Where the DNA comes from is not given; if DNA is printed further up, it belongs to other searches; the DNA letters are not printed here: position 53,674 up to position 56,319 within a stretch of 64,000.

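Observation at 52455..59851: Molybdenum hydroxylase cluster with two paralogous catalytic subunits in order L1-M-S-L2, followed by NtaA-type monooxygenase and class V aminotransferase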

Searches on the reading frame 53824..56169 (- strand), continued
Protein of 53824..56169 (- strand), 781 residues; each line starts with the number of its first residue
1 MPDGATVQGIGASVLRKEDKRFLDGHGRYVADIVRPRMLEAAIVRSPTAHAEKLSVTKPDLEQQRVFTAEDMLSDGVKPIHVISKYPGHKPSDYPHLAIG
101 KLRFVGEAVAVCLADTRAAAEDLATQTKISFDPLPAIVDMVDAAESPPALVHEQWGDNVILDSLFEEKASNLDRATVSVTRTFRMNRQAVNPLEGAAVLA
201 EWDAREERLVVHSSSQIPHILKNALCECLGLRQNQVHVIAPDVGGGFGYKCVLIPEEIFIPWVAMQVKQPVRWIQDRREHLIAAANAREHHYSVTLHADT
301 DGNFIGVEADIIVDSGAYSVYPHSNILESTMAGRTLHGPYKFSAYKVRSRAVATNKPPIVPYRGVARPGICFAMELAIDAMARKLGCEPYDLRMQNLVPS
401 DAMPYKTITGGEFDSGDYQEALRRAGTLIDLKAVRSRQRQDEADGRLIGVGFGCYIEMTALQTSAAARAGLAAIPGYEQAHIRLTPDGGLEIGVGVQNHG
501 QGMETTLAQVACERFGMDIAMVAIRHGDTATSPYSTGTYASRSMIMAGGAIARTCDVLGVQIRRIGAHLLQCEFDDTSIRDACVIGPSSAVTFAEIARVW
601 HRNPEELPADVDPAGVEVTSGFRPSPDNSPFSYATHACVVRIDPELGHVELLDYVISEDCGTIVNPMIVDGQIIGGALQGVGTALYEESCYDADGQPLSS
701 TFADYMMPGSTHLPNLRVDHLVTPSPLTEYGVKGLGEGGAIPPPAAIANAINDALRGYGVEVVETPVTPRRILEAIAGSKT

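Call 20: search_solved_structures(query=window:53824-56169:-, max_evalue=1e-120, show_alignments=1)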
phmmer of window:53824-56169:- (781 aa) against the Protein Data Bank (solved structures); distinct sequences matched with E-value up to 1e-120: 1.
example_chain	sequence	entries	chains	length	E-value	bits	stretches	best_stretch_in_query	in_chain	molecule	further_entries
1t3q_B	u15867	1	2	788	3.2e-136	458.8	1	8-776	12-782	quinoline 2-oxidoreductase large subunit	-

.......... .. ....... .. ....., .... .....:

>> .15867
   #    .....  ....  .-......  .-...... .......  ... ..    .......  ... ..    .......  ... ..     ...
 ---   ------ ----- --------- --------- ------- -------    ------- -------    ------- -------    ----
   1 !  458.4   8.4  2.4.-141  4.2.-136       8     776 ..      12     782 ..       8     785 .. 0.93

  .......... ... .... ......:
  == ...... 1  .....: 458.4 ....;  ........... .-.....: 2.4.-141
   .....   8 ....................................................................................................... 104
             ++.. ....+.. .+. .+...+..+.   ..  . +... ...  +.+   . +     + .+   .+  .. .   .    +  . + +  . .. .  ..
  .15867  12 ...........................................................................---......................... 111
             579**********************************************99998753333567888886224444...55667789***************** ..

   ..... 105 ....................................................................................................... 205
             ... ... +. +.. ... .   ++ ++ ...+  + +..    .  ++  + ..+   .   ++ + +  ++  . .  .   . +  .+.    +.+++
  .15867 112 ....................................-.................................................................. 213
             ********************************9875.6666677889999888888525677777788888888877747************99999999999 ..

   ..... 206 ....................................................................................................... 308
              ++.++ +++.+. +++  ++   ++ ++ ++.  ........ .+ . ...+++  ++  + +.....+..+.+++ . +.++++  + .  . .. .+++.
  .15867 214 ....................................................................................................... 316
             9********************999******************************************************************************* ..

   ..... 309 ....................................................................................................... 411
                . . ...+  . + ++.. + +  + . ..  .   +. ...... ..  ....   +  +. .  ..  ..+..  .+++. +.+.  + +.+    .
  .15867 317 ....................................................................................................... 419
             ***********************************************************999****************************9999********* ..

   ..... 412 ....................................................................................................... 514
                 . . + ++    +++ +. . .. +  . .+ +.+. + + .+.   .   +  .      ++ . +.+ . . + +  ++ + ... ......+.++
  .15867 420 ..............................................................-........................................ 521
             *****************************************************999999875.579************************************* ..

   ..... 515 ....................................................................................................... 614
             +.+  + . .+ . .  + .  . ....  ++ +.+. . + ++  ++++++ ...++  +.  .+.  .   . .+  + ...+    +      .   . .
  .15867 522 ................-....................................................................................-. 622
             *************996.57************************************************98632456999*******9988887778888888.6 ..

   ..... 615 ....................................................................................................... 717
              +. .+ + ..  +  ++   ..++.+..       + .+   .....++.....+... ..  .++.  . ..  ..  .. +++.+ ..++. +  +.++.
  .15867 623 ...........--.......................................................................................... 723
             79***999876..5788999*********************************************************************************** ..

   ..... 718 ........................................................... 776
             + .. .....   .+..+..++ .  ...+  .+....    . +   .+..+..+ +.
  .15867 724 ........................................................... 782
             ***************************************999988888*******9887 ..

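Call 24: find_related_loci(query=A1, collection=genome_contigs, flank=8000)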
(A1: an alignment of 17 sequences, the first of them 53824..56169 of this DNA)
Query A1 (781 aa) in genome_contigs; peptide patterns used: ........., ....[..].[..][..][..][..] (x = any residue, [..] = any of these).
599 stretches matched a pattern (row limit reached: there are more); 595 encode a relative of the query (tblastn E <= 1e-3); the best 80 are kept; 80 distinct loci.
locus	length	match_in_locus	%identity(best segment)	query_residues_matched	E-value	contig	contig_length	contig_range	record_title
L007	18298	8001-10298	56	9-776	0e+0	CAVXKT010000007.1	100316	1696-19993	MAG: uncultured proteobacterium isolate MFD09603.bin.1.341 genome assembly, contig: contig_47471, whole genome shotgun s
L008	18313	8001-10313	54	8-780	0e+0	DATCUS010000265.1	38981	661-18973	MAG TPA_asm: Tardiphaga sp. isolate SMAG_U7365 k141_69743, whole genome shotgun sequence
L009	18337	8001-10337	53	3-780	0e+0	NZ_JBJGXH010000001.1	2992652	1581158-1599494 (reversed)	Ancylobacter sp. sgz301288 L211_scaffold1, whole genome shotgun sequence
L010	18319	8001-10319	53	8-777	0e+0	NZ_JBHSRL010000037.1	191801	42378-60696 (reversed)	Paraburkholderia silvatlantica strain CCUG 54297 GCM70027151_79, whole genome shotgun sequence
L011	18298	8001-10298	53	8-774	0e+0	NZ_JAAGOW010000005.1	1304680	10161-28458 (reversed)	Variovorax sp. WS11 plasmid pVarWS11_2, whole genome shotgun sequence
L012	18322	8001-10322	52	6-780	0e+0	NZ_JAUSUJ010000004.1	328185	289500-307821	Rhodoplanes tepidamans strain DSM 9987 Ga0480546_04, whole genome shotgun sequence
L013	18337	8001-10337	53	1-781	0e+0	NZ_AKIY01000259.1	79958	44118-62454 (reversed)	Bradyrhizobium sp. YR681 PMI42_contig_645.645, whole genome shotgun sequence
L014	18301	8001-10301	54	1-769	0e+0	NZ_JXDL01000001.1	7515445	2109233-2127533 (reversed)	Bradyrhizobium sp. AT1 scaffold00001, whole genome shotgun sequence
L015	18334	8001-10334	52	3-780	0e+0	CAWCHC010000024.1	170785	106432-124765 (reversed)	MAG: uncultured Alphaproteobacteria bacterium isolate MFD09286.bin.2.137 genome assembly, contig: contig_46846, whole ge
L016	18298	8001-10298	53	9-776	0e+0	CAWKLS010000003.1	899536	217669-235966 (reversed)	MAG: uncultured Alphaproteobacteria bacterium isolate MFD04580.bin.1.28 genome assembly, contig: contig_3724, whole geno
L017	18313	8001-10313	51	9-780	0e+0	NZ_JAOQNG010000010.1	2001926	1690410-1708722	Azospirillum canadense strain DS2 Ga0486050_10, whole genome shotgun sequence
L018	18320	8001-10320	52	6-780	0e+0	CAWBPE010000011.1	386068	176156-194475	MAG: uncultured Alphaproteobacteria bacterium isolate MFD09671.bin.1.108 genome assembly, contig: contig_169, whole geno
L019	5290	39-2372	49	3-780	0e+0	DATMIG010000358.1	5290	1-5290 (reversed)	MAG TPA_asm: Burkholderiales bacterium isolate SMAG_U13536 k141_132811, whole genome shotgun sequence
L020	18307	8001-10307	51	9-776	0e+0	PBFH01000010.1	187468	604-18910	MAG: Rhodospirillaceae bacterium isolate SP3103 87246, whole genome shotgun sequence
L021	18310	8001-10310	53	4-776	0e+0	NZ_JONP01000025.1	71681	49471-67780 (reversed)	Roseomonas aerilata DSM 19363 BO39DRAFT_scaffold00025.25_C, whole genome shotgun sequence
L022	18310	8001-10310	51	8-777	0e+0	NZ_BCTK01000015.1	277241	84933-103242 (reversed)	Achromobacter piechaudii NBRC 102461, whole genome shotgun sequence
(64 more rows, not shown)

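Call 26: find_encoding_contigs(protein=P0027, flank=9000, max_places=1)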
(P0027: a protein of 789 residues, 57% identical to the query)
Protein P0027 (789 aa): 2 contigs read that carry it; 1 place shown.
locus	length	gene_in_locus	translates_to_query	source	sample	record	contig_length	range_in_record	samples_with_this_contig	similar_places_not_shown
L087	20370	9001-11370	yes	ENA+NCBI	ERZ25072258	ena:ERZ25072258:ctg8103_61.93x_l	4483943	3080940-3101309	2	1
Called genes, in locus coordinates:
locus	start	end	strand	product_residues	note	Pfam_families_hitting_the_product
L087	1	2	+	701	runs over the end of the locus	PF04879:Molybdop_Fe4S4, PF00384:Molybdopterin, PF01568:Molydop_binding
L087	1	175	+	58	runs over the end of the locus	-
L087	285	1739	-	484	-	PF07690:MFS_1, PF00083:Sugar_tr, PF07690:MFS_1 (weak)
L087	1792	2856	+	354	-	PF00296:Bac_luciferase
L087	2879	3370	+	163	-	-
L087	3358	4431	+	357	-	PF02547:Queuosine_synth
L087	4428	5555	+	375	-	PF01702:TGT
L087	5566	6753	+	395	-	PF08331:QueG_DUF1730, PF13187:Fer4_9 (faint), PF13484:Fer4_16, PF13646:HEAT_2 (weak)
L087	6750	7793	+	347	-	PF01207:Dus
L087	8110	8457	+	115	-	PF03960:ArsC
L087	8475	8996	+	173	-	PF02592:Vut_1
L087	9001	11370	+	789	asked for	PF01315:Ald_Xan_dh_C, PF02738:MoCoBD_1, PF20256:MoCoBD_2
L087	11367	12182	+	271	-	PF00941:FAD_binding_5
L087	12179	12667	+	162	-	PF00111:Fer2, PF13085:Fer2_3 (weak), PF01799:Fer2_2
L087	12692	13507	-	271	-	PF00248:Aldo_ket_red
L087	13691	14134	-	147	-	-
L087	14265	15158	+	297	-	PF00561:Abhydrolase_1 (faint), PF12146:Hydrolase_4, PF12697:Abhydrolase_6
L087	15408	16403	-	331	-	PF00037:Fer4 (faint), PF12838:Fer4_7, PF13237:Fer4_10 (faint), PF13484:Fer4_16 (weak)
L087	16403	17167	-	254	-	-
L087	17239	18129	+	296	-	PF13379:NMT1_2 (weak)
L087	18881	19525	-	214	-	PF00005:ABC_tran, PF13304:AAA_21 (faint)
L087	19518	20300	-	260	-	PF00005:ABC_tran, PF13304:AAA_21 (weak)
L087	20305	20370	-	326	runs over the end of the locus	PF02653:BPD_transp_2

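Call 27: find_encoding_contigs(protein=P0053, flank=9000, max_places=1)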
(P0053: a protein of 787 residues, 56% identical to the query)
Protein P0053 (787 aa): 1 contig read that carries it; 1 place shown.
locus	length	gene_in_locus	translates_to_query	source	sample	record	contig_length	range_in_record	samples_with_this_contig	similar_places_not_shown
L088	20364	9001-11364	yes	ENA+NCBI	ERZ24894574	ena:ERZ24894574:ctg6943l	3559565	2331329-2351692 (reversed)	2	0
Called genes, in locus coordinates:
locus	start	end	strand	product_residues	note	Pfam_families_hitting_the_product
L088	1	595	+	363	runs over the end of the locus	PF00296:Bac_luciferase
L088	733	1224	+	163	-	-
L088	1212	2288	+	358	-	PF02547:Queuosine_synth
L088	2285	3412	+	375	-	PF01702:TGT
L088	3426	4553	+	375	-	PF08331:QueG_DUF1730, PF13237:Fer4_10 (faint), PF13484:Fer4_16, PF13646:HEAT_2 (weak)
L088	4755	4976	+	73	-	-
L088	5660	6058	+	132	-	PF07592:DDE_Tnp_ISAZ013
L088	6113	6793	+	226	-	PF00311:PEPcase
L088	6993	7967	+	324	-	PF01207:Dus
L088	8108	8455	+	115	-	PF00462:Glutaredoxin (faint), PF03960:ArsC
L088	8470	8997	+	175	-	PF02592:Vut_1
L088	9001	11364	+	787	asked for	PF01315:Ald_Xan_dh_C, PF02738:MoCoBD_1, PF20256:MoCoBD_2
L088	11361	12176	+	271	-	PF00941:FAD_binding_5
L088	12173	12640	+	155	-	PF00111:Fer2, PF13085:Fer2_3 (weak), PF01799:Fer2_2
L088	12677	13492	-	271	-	PF00248:Aldo_ket_red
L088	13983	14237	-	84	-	-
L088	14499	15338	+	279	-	-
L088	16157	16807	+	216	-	PF02371:Transposase_20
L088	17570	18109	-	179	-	-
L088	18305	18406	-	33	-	-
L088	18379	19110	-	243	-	PF19112:VanA_C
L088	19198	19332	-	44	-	-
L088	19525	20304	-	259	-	-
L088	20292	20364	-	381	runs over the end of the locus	PF04101:Glyco_tran_28_C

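Call 28: find_encoding_contigs(protein=P0037, flank=9000, max_places=1)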
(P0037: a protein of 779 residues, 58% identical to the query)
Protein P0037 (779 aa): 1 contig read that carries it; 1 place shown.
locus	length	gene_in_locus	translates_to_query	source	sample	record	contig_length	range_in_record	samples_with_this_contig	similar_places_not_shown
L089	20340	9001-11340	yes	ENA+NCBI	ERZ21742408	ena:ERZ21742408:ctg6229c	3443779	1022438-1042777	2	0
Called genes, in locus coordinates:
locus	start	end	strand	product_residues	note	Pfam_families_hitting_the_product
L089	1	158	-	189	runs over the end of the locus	PF03602:Cons_hypoth95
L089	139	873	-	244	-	PF01479:S4, PF00849:PseudoU_synth_2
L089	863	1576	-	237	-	PF07722:Peptidase_C26, PF00117:GATase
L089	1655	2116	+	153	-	PF00383:dCMP_cyt_deam_1, PF14437:MafB19-deam, PF14439:Bd3614-deam (weak)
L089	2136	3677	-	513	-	PF20695:UbiD_N, PF01977:UbiD, PF20696:UbiD_C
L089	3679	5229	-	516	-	PF20695:UbiD_N, PF01977:UbiD, PF20696:UbiD_C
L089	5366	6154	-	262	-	PF00106:adh_short, PF08659:KR, PF13561:adh_short_C2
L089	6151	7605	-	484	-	PF05893:LuxC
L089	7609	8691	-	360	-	PF04443:LuxE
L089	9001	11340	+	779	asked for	PF01315:Ald_Xan_dh_C, PF02738:MoCoBD_1, PF20256:MoCoBD_2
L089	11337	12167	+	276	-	PF00941:FAD_binding_5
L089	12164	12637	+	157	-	PF00111:Fer2, PF13085:Fer2_3 (weak), PF01799:Fer2_2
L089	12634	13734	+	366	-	PF02668:TauD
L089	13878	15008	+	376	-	PF02615:Ldh_2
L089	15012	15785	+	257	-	PF23441:SDR (weak), PF00106:adh_short, PF08659:KR, PF13561:adh_short_C2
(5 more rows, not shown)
